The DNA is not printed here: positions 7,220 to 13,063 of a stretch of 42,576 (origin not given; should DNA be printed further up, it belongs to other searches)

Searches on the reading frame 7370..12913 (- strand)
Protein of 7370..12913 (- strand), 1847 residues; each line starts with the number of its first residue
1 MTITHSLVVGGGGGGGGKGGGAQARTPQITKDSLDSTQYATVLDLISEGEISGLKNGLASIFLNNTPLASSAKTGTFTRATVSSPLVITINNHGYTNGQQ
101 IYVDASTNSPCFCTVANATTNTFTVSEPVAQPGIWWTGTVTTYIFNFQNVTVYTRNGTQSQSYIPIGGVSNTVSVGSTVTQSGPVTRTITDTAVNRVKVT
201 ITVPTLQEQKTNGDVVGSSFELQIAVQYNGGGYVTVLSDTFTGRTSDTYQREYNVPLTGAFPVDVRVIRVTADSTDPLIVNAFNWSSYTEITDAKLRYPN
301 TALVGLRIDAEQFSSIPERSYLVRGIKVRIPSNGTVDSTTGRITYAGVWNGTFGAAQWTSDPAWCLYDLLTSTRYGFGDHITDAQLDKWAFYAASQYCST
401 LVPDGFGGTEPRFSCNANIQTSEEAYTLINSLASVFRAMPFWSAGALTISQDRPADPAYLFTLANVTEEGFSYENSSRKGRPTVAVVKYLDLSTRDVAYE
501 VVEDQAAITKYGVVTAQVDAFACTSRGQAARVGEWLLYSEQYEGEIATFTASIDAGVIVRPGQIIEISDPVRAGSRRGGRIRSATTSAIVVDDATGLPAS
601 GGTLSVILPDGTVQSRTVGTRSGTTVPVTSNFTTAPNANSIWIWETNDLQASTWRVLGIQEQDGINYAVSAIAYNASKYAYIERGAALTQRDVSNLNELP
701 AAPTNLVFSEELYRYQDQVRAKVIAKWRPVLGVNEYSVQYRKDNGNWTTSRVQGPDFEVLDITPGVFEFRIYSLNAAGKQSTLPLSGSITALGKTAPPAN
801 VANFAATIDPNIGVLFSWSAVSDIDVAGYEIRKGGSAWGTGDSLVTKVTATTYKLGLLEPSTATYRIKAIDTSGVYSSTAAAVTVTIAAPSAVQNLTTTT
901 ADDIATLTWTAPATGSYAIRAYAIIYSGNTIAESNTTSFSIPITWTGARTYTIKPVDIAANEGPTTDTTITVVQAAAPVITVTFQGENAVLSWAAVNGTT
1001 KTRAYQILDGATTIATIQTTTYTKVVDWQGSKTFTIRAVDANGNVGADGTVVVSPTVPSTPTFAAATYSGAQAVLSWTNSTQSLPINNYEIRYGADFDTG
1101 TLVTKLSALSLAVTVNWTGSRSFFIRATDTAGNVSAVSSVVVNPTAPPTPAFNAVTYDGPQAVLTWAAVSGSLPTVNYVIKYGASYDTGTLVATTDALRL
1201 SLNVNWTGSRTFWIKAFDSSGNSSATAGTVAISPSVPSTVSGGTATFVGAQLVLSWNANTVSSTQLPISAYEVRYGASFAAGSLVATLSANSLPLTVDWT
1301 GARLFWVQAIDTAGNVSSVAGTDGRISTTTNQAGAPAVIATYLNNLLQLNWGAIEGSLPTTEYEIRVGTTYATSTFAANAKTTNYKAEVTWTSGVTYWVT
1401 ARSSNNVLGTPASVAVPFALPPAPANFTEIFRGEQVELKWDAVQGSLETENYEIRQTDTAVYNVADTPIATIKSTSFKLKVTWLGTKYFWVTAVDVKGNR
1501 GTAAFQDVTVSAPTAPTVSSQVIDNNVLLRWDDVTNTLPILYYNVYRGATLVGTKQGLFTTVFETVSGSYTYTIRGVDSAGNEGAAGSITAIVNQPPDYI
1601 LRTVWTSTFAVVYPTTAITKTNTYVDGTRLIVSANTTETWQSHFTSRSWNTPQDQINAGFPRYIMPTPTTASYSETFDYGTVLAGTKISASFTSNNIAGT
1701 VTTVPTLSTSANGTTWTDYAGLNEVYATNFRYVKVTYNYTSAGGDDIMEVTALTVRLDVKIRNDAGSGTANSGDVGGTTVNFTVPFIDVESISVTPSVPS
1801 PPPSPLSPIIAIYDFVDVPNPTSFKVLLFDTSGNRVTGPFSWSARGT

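Call 9: search_protein_families(library=phrogs, proteins=[window:7370-12913:-], max_evalue=0.00001)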
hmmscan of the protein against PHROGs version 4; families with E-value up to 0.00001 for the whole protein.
window:7370-12913:- (1847 aa): 12 families
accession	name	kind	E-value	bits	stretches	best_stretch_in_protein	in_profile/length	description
phrog_31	-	tail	7.3e-249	830.4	2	145-886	320-1061/1565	central tail fiber J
phrog_1727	-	tail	4.8e-232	774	3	145-975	64-891/1174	tail protein and host specificity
phrog_2589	-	tail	1.1e-201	673.5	2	145-878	66-799/3686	tail protein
phrog_7997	-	tail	1.7e-115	387.8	1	386-961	2-582/589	tail protein and host specificity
phrog_2148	-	tail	4.2e-84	284.4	1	344-807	4-455/901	tail fiber protein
phrog_10652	-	unknown function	1.3e-65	222.7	1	342-625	9-295/328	-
phrog_14774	-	unknown function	2e-44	152.3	1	205-417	3-210/212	-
phrog_15723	-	unknown function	1.6e-40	140.1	1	372-549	8-190/223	-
phrog_4346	-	unknown function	6.9e-22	78.6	2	18-77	2-61/600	-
phrog_10903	-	unknown function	1.2e-21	77.9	2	416-780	4-387/954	-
phrog_30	-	tail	5.5e-20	73.3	1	149-372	63-283/544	minor tail protein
phrog_12398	-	unknown function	4.8e-12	46.9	1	638-804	7-166/218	-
